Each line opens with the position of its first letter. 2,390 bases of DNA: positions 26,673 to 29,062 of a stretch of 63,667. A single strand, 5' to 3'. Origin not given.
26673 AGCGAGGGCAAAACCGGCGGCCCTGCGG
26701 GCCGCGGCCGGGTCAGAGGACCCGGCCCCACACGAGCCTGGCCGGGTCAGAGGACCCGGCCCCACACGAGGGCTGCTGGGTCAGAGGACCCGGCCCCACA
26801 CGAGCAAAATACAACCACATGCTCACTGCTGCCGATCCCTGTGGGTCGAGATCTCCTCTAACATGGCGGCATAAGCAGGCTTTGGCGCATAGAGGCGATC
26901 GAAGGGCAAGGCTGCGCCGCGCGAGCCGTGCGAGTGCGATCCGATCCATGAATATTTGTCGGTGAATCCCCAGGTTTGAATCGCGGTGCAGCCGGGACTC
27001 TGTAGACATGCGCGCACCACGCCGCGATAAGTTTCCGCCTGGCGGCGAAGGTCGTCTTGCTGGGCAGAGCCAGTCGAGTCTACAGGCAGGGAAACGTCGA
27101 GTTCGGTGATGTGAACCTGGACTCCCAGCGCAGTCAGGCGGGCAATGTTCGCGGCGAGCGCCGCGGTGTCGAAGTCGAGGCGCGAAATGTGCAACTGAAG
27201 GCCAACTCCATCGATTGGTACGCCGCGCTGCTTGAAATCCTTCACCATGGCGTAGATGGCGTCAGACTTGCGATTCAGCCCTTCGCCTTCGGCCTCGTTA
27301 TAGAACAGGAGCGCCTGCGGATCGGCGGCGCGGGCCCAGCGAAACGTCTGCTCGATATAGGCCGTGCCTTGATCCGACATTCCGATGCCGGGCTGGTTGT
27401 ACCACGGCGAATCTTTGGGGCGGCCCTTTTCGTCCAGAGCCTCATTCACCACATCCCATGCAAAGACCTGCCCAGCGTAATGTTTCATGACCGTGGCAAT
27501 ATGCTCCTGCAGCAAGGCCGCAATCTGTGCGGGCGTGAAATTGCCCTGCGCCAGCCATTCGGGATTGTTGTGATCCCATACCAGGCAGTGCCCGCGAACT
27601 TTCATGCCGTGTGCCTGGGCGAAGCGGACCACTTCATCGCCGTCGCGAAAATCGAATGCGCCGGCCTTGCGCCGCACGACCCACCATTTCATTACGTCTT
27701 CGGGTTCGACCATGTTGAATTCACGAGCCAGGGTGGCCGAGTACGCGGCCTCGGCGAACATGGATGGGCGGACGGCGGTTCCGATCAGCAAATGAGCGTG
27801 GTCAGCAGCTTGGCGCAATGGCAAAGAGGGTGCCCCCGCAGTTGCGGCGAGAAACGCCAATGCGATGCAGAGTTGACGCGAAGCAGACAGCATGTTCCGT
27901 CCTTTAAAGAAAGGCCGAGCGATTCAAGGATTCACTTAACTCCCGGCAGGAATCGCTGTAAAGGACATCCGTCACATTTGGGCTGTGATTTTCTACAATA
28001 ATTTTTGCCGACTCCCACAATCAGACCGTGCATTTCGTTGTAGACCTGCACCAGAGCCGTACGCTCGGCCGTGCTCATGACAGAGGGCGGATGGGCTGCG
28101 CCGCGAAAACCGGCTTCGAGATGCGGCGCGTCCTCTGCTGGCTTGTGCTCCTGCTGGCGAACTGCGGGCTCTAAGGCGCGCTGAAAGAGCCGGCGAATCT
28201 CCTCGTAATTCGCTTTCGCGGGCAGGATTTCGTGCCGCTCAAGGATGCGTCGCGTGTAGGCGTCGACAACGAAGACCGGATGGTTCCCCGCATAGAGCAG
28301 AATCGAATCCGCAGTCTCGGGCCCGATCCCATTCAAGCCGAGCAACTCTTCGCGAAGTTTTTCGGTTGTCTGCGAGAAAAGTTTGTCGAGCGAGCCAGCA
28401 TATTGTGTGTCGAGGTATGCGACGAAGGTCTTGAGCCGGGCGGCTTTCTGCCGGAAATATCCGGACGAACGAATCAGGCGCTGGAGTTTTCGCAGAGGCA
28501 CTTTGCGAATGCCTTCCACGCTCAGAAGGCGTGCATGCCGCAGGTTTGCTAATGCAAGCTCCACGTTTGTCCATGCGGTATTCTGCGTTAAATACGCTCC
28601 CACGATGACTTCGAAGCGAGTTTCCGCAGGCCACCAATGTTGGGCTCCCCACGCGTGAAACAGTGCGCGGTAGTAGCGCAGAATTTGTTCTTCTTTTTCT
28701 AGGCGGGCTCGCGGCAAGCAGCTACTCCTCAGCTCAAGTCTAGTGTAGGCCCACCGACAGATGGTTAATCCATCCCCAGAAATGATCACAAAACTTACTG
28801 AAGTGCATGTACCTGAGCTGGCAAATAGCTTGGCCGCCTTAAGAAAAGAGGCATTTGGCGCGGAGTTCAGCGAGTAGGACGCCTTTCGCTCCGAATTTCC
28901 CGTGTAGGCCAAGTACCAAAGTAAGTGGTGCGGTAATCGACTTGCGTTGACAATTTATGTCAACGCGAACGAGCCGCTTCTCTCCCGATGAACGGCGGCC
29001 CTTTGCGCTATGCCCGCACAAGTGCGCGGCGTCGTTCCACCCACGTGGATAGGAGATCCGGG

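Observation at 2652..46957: Window-wide class of intergenic 7-10 nt tandem arrays, mostly arranged as reverse-complementary 'mirror' pairs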

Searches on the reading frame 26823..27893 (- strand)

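Call 56: search_protein_families(library=pfam, proteins=[window:26823-27893:-])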
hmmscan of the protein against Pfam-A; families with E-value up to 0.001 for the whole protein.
window:26823-27893:- (356 aa): 1 family
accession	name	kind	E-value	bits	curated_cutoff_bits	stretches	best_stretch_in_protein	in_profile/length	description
PF00331.26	Glyco_hydro_10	-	4e-96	322.3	22.1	1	26-346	2-310/311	Glycosyl hydrolase family 10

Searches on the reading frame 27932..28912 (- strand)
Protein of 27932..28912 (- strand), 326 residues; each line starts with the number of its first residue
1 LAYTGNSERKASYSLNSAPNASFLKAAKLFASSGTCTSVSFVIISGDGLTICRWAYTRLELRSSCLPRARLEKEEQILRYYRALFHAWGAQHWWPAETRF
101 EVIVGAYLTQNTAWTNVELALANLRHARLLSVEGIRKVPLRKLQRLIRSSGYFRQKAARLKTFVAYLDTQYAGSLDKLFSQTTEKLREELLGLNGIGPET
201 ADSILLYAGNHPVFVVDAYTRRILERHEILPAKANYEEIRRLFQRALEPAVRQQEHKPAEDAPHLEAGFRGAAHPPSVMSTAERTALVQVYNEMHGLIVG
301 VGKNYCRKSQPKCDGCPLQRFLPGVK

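Call 70: search_protein_families(library=pfam, proteins=[window:27932-28912:-], max_evalue=0.00001)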
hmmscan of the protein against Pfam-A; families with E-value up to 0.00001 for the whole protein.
window:27932-28912:- (326 aa): 1 family
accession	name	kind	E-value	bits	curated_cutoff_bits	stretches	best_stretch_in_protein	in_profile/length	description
PF00730.31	HhH-GPD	-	1.7e-14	54.5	26.2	1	104-249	1-108/108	HhH-GPD superfamily base excision DNA repair protein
